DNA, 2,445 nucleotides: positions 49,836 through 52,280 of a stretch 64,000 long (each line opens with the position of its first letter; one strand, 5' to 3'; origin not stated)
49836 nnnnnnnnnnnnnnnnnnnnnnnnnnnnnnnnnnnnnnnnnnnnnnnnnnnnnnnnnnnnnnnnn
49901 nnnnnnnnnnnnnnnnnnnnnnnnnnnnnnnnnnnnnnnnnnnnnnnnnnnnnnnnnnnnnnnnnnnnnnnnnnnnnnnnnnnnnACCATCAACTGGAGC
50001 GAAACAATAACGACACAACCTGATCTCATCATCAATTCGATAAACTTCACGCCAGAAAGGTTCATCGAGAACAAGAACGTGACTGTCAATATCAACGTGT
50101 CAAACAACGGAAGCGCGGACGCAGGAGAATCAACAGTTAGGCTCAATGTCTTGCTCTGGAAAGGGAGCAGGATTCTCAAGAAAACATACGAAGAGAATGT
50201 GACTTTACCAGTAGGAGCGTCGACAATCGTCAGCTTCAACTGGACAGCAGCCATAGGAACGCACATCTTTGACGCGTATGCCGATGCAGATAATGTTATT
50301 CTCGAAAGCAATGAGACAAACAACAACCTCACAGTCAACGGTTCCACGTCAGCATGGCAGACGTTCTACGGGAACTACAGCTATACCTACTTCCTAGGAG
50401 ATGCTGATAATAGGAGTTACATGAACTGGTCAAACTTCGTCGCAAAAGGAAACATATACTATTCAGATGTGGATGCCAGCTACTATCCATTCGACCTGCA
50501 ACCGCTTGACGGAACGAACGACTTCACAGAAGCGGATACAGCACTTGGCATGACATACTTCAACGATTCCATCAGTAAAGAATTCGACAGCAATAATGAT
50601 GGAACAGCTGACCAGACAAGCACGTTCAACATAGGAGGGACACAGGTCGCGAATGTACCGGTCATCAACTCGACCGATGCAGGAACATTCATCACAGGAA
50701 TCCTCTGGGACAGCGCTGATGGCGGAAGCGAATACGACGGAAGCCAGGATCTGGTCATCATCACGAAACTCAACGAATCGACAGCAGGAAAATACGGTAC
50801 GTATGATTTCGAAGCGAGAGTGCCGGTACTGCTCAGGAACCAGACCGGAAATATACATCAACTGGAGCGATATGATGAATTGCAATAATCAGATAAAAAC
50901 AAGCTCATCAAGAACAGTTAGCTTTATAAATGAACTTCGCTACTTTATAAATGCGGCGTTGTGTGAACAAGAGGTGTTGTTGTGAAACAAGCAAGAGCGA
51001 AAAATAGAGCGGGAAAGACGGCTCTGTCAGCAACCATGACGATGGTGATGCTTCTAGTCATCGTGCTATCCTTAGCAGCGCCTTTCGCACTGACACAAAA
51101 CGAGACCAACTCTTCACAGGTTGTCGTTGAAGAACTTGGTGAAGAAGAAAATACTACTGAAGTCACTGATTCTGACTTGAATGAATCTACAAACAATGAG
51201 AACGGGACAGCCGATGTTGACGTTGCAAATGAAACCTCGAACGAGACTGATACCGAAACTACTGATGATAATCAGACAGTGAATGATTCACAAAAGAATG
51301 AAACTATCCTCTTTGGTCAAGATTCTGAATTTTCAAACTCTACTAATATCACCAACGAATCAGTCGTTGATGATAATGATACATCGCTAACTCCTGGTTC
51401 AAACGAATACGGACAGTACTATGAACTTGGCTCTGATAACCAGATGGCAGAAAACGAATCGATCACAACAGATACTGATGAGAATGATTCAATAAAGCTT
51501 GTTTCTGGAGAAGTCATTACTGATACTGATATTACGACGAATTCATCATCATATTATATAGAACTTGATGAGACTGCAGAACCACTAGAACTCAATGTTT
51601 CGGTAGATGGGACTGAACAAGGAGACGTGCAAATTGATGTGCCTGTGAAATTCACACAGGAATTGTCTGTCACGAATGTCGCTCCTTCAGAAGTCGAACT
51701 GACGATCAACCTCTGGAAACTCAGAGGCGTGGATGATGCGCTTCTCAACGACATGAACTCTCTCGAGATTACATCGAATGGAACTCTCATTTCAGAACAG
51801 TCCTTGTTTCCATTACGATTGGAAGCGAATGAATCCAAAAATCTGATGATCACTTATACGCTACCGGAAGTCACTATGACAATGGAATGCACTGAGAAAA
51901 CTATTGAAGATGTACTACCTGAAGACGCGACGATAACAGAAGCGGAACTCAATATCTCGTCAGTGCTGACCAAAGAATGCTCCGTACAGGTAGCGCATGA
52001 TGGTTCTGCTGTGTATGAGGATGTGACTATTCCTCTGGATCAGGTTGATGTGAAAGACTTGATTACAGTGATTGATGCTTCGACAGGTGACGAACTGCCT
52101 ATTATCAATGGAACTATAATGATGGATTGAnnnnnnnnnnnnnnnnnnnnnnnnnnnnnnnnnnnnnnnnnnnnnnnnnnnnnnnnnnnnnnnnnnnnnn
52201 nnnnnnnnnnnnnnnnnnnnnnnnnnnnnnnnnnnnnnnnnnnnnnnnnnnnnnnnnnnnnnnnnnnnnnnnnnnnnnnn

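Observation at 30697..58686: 28-kb cell-surface island: six consecutive secreted/anchored proteins flanked by an intron-laden tRNA and a chemotaxis operon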

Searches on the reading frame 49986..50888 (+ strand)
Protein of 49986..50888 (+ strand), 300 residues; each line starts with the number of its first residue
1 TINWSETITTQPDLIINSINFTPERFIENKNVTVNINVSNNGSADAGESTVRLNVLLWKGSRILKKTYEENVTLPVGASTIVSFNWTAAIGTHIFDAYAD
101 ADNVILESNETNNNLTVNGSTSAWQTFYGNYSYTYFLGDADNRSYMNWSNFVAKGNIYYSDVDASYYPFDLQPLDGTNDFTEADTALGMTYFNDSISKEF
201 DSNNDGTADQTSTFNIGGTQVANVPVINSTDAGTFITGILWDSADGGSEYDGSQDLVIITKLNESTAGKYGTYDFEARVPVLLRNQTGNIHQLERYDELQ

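Call 64: find_homologous_proteins(query=window:49986-50888:+, max_evalue=0.001)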
Query window:49986-50888:+ (300 aa): 12 proteins with E <= 0.001 among 861 candidates.
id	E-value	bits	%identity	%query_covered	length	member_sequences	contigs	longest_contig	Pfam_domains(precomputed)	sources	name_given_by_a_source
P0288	1.9e-74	269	46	100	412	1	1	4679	PF07705.18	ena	-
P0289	1.9e-73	266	53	79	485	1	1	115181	PF07705.18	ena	-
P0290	4.8e-71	258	46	99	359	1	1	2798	PF07705.18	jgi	jgi:hypothetical protein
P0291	2.2e-66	242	44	97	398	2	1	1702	PF07705.18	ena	-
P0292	1.1e-65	240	45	97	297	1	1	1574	PF07705.18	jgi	jgi:hypothetical protein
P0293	5.4e-62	228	48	76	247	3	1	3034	PF07705.18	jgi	jgi:hypothetical protein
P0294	2.9e-43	167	46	64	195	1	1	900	-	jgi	jgi:hypothetical protein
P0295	6.5e-37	146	34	94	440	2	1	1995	PF07705.18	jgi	jgi:hypothetical protein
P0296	1.3e-36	145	35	98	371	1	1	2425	PF07705.18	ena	-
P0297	6.8e-34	136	36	91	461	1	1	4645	PF07705.18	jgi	jgi:hypothetical protein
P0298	5.3e-33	133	36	97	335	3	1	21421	PF07705.18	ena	-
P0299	9.3e-27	112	32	94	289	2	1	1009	PF07705.18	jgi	jgi:hypothetical protein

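Call 72: search_protein_families(library=pfam, proteins=[window:49986-50888:+], max_evalue=0.05)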
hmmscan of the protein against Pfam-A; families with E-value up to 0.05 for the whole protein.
window:49986-50888:+ (300 aa): 1 family
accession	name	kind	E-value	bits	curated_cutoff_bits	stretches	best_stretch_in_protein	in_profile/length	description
PF07705.17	CARDB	-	8.4e-15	55.3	22.7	1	11-116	1-100/101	CARDB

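Call 73: search_protein_families(library=ncbifam, proteins=[window:49986-50888:+], max_evalue=0.01)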
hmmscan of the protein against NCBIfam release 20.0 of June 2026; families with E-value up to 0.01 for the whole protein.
window:49986-50888:+ (300 aa): 0 families

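Call 95: search_solved_structures(query=A8, max_evalue=5, show_alignments=2)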
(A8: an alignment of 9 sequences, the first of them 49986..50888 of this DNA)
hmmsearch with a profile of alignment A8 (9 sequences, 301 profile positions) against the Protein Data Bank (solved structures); distinct sequences matched with E-value up to 5: 5.
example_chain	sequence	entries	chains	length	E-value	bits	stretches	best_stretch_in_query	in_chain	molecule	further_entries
3idu_A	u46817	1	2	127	5.5e-09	38.8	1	35-122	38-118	Uncharacterized protein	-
2kl6_A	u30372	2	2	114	1.5e-08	37.4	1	35-122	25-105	Uncharacterized protein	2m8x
2l0d_A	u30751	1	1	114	9.7e-07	31.4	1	19-118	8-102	Cell surface protein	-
2kut_A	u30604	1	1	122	6.8e-06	28.7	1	19-118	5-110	Uncharacterized protein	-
5tf0_A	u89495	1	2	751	0.53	12.6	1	12-88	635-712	Glycosyl hydrolase family 3 N-terminal domain protein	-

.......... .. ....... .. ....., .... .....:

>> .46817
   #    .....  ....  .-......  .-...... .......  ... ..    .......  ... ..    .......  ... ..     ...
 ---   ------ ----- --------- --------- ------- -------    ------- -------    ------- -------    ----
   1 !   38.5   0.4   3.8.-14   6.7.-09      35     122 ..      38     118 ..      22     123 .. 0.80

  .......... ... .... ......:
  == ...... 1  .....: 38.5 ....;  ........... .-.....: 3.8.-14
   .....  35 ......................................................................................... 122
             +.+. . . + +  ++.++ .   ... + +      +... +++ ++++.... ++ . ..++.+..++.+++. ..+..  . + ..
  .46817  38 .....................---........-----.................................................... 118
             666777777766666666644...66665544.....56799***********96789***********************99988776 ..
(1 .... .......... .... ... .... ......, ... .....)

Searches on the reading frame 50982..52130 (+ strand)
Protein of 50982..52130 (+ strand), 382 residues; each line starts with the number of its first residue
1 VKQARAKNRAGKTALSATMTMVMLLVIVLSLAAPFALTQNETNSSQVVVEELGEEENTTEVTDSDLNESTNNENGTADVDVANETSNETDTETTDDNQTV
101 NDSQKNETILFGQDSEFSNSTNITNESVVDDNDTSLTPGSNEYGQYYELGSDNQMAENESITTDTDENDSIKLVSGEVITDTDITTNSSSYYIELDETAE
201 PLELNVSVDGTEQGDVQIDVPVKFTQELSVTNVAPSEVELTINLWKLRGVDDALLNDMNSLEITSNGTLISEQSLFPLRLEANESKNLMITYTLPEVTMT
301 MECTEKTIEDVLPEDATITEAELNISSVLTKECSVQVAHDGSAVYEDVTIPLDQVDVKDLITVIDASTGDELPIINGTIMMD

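Call 8: search_protein_families(library=pfam, proteins=[window:50982-52130:+], max_evalue=0.1)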
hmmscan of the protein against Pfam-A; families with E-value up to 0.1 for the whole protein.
window:50982-52130:+ (382 aa): 2 families
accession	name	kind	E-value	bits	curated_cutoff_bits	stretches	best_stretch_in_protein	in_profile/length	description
PF07009.16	NusG_II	-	0.023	15.3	29.6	0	23-85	2-66/107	NusG domain II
PF06129.17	Chordopox_G3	-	0.099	13.8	22.3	0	21-72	2-53/108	Chordopoxvirus G3 protein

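Call 73: search_protein_families(library=ncbifam, proteins=[window:50982-52130:+], max_evalue=0.01)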
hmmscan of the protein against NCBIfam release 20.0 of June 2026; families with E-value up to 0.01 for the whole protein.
window:50982-52130:+ (382 aa): 0 families
